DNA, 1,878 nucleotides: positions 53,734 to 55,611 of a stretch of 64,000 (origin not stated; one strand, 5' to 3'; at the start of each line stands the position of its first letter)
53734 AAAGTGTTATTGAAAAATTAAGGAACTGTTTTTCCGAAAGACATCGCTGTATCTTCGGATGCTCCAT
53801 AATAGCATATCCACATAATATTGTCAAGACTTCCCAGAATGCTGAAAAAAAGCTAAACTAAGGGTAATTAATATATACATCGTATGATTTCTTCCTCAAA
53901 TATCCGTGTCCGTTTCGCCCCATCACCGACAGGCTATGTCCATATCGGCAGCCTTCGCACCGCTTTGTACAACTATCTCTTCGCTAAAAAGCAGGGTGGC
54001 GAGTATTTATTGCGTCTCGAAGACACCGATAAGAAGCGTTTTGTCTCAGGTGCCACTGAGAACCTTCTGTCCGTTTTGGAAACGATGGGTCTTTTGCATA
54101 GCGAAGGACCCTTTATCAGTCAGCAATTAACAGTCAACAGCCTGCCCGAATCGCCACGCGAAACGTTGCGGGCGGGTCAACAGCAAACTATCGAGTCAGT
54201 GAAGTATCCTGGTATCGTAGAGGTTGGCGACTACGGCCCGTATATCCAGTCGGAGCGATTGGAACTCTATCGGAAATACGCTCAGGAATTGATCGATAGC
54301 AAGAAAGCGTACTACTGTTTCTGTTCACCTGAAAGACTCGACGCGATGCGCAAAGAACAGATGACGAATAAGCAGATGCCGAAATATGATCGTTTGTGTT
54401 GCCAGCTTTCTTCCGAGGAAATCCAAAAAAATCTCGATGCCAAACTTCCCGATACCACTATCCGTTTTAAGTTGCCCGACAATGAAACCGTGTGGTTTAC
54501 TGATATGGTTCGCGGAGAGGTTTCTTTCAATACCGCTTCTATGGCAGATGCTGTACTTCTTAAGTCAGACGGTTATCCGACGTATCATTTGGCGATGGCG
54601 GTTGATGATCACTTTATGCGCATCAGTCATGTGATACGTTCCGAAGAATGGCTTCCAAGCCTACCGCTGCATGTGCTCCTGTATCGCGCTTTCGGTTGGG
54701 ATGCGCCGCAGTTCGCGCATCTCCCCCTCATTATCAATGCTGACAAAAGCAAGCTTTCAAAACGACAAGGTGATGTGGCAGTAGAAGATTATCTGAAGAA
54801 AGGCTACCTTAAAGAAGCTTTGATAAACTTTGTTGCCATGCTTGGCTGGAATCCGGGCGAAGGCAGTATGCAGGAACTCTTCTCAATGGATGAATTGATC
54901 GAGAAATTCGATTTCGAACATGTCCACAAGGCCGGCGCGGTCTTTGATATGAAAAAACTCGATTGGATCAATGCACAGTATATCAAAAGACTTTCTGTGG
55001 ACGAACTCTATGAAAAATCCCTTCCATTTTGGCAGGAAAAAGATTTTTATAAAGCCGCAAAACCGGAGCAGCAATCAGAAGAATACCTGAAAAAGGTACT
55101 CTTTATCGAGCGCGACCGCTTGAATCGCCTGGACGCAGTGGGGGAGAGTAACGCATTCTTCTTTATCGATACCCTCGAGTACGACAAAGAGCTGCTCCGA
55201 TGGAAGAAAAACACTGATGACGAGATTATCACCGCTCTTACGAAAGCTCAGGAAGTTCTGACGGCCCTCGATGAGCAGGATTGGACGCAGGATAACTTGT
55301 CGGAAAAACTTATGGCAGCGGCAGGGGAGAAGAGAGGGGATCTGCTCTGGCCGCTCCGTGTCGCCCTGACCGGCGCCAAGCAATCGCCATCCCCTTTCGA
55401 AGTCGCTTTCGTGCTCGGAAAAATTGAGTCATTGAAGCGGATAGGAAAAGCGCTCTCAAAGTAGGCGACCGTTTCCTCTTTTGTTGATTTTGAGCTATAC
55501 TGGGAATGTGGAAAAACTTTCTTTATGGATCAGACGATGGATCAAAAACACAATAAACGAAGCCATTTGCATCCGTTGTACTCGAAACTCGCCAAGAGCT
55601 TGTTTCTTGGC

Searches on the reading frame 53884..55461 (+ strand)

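Call 92: search_protein_families(library=pfam, proteins=[window:53884-55461:+], max_evalue=0.001)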
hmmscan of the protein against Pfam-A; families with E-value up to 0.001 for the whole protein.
window:53884-55461:+ (526 aa): 2 families
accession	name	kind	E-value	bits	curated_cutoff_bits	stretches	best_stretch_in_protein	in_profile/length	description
PF00749.27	tRNA-synt_1c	-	1.3e-97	326.9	23.4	1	7-361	2-314/314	tRNA synthetases class I (E and Q), catalytic domain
PF19269.4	Anticodon_2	-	6.7e-28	98.3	23.6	1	388-524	2-141/141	Anticodon binding domain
